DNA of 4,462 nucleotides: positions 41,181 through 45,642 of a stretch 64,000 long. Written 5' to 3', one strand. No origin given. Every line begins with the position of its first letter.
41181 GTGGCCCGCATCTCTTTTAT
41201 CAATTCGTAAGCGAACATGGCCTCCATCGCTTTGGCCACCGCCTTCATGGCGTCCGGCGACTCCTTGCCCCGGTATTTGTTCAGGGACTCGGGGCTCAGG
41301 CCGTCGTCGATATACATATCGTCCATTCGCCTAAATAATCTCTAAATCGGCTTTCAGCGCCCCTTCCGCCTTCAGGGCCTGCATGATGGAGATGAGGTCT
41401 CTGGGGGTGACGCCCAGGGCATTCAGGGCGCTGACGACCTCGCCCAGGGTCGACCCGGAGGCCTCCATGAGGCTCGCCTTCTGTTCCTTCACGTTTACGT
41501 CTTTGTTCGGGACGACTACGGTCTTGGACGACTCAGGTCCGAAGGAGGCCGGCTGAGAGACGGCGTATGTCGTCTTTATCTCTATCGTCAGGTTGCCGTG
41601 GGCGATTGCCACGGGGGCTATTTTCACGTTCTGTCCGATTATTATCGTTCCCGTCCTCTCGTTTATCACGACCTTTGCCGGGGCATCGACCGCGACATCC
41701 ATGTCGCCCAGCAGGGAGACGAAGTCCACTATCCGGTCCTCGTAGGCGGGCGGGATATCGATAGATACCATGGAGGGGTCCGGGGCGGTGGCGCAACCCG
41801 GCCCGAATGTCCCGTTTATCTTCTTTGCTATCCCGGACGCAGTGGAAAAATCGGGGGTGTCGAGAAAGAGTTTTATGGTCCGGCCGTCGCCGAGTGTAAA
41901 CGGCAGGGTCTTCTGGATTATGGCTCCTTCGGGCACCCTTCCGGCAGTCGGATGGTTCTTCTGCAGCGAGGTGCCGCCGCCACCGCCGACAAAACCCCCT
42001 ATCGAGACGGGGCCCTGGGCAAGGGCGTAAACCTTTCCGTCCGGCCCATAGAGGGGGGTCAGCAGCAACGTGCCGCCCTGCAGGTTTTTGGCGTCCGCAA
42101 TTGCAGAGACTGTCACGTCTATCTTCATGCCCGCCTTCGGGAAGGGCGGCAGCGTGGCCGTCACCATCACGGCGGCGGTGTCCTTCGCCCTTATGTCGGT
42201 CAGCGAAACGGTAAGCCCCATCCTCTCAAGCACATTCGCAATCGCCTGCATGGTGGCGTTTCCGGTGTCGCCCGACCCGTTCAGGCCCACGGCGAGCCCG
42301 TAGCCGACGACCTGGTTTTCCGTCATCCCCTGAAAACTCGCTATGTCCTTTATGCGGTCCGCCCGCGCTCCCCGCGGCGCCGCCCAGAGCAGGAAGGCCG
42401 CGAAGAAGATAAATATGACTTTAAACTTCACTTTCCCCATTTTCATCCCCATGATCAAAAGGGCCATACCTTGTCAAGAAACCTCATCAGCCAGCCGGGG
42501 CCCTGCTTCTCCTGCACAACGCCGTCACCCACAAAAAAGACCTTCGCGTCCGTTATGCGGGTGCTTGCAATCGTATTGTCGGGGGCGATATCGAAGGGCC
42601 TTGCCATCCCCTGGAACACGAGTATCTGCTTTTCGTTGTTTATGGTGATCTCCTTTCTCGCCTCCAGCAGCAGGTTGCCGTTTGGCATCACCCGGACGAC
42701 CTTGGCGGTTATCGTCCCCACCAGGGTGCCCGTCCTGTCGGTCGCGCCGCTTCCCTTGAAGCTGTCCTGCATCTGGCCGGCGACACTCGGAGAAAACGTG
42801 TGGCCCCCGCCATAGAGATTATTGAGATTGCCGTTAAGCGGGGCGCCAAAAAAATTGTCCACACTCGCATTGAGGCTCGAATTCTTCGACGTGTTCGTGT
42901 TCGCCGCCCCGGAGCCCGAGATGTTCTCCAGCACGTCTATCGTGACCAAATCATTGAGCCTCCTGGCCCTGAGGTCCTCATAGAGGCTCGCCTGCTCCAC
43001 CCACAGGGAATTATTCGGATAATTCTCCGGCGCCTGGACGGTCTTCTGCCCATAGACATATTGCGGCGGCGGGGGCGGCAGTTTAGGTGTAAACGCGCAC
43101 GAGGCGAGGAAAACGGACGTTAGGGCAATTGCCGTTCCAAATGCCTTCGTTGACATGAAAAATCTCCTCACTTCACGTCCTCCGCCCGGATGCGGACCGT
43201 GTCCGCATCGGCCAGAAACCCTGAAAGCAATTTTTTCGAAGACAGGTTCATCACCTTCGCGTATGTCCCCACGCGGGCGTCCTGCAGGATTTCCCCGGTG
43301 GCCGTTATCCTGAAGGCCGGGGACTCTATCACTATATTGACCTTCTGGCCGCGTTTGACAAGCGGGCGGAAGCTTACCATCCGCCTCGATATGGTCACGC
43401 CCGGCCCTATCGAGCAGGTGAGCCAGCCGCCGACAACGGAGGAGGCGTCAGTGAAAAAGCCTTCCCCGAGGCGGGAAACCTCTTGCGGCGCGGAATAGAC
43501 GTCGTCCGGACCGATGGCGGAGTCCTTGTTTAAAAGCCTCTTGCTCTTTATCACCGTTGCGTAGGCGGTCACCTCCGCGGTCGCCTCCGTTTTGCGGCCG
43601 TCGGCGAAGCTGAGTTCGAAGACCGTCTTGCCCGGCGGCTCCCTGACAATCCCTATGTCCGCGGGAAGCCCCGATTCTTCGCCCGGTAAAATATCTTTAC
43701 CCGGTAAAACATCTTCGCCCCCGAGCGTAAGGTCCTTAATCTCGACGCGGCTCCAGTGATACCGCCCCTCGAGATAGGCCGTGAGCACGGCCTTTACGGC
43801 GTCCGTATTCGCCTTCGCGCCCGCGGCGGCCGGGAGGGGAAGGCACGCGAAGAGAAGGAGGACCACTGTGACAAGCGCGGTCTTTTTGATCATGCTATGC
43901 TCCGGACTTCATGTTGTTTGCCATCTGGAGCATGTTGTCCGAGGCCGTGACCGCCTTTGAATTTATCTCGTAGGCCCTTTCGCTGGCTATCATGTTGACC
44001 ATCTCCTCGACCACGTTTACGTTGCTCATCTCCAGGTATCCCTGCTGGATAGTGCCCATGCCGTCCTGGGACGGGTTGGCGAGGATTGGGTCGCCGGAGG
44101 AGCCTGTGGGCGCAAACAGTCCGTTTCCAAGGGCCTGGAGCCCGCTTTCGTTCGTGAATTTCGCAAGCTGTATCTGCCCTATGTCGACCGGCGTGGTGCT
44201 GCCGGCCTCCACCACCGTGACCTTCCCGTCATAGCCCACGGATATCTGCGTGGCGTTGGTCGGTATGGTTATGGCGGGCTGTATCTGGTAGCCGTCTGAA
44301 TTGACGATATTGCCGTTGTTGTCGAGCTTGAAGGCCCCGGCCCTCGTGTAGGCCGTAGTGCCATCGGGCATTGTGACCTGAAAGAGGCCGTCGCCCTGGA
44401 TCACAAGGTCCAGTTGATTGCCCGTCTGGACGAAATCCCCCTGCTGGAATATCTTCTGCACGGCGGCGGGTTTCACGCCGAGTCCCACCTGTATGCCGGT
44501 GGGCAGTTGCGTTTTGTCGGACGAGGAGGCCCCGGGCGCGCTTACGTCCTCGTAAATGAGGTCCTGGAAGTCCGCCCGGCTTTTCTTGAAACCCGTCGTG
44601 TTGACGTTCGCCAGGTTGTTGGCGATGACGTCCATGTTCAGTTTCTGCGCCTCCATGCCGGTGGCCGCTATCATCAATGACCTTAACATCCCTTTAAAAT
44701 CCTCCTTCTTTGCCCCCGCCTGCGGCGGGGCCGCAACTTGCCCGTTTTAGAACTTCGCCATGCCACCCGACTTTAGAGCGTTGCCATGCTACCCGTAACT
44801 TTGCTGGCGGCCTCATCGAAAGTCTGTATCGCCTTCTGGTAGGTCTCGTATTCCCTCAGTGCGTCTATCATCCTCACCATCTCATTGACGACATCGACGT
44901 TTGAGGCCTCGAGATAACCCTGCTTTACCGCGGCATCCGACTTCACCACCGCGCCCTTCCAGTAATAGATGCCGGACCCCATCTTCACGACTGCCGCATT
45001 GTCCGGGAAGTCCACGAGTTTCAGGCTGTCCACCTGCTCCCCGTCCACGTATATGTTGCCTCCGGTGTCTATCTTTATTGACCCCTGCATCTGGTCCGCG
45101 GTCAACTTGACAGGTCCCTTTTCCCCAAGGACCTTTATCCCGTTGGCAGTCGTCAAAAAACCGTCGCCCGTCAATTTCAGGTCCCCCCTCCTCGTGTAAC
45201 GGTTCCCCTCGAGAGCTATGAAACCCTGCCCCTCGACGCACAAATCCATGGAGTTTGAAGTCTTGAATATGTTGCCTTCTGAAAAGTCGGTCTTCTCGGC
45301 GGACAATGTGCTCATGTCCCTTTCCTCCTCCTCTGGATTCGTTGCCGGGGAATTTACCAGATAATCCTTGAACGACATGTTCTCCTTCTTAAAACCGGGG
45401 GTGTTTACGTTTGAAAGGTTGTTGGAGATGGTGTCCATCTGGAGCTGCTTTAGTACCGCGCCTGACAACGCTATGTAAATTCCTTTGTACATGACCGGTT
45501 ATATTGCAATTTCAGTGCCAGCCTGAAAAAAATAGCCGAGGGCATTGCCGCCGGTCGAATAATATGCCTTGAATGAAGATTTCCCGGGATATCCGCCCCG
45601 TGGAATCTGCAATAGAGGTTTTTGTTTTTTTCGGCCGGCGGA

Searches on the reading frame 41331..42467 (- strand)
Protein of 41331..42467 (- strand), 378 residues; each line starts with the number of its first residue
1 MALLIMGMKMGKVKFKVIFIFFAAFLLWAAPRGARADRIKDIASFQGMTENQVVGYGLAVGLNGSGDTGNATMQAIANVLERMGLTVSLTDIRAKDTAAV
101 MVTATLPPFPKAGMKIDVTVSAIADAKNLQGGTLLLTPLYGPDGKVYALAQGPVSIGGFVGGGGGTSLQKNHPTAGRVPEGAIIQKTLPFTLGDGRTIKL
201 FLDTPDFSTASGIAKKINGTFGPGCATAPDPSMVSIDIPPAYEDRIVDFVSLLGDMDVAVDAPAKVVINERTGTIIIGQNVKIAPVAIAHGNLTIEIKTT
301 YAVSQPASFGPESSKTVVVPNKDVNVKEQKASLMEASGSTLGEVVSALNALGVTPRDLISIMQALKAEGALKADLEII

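Call 7: search_protein_families(library=pfam, proteins=[window:41331-42467:-], max_evalue=0.001)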
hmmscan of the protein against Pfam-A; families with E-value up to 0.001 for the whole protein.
window:41331-42467:- (378 aa): 1 family
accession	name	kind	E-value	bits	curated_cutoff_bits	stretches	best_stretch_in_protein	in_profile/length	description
PF02119.21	FlgI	-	3.4e-130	434.4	25.3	1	38-377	1-343/343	Flagellar P-ring protein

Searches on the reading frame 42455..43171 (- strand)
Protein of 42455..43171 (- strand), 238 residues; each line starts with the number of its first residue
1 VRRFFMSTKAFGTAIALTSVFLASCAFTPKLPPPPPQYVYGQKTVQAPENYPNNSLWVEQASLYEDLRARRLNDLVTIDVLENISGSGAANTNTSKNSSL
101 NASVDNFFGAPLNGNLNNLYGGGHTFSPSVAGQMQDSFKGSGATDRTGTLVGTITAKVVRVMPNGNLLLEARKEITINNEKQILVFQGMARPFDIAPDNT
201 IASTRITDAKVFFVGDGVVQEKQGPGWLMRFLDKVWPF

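Call 41: search_protein_families(library=pfam, proteins=[window:42455-43171:-], max_evalue=1)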
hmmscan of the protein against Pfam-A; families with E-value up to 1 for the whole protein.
window:42455-43171:- (238 aa): 1 family
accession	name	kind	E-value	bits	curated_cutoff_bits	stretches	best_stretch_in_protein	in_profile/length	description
PF02107.21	FlgH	-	1.5e-52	178.1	27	1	52-237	3-172/172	Flagellar L-ring protein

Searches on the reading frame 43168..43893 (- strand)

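Call 41: search_protein_families(library=pfam, proteins=[window:43168-43893:-], max_evalue=1)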
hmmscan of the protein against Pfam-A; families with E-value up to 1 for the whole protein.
window:43168-43893:- (241 aa): 2 families
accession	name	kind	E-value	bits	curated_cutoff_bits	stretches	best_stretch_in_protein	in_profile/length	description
PF13144.11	ChapFlgA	-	6.8e-23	81.5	23.8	1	113-235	2-122/122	Chaperone for flagella basal body P-ring formation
PF08666.17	SAF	-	0.0014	19.6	21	1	113-173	2-62/63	SAF domain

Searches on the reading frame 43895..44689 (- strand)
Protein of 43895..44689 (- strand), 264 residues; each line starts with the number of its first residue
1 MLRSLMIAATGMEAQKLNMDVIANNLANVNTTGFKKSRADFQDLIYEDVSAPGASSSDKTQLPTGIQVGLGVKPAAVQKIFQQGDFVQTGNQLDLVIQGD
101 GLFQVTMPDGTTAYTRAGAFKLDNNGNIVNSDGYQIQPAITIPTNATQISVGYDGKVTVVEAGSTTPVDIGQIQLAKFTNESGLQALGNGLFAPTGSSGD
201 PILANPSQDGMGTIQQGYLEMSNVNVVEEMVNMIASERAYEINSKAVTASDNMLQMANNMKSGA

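Call 41: search_protein_families(library=pfam, proteins=[window:43895-44689:-], max_evalue=1)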
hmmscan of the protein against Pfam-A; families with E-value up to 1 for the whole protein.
window:43895-44689:- (264 aa): 4 families
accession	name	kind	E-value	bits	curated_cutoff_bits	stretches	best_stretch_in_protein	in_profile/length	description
PF22692.1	LlgE_F_G_D1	-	4.7e-28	97.6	27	1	97-159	2-64/64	Flagellar hook protein FlgE/F/G D1 domain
PF06429.18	Flg_bbr_C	-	5.8e-20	71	23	1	215-260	1-46/46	Flagellar basal body rod FlgEFG protein C-terminal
PF00460.25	Flg_bb_rod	-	6.9e-11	42.3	20.7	1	7-35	3-31/31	Flagella basal body rod protein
PF18938.6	aRib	-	0.13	12.5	27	0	145-165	38-59/71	Atypical Rib domain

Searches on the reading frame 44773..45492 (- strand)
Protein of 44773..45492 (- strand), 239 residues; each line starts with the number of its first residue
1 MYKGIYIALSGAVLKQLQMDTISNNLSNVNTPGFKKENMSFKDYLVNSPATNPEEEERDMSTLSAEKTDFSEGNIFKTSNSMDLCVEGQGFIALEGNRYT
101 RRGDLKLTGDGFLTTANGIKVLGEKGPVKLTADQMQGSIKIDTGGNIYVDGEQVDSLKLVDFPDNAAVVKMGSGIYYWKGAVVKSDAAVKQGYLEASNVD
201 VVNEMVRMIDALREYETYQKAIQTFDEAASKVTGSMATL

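Call 6: search_protein_families(library=pfam, proteins=[window:44773-45492:-], max_evalue=0.001)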
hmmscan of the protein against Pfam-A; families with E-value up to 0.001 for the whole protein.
window:44773-45492:- (239 aa): 3 families
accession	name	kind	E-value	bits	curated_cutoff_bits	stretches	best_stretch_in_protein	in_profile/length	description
PF06429.18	Flg_bbr_C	-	1e-16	60.6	23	1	190-232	1-43/46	Flagellar basal body rod FlgEFG protein C-terminal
PF00460.25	Flg_bb_rod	-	4.8e-10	39.6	20.7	1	5-35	1-31/31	Flagella basal body rod protein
PF22692.1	LlgE_F_G_D1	-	6.4e-08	33.1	27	1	86-149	2-64/64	Flagellar hook protein FlgE/F/G D1 domain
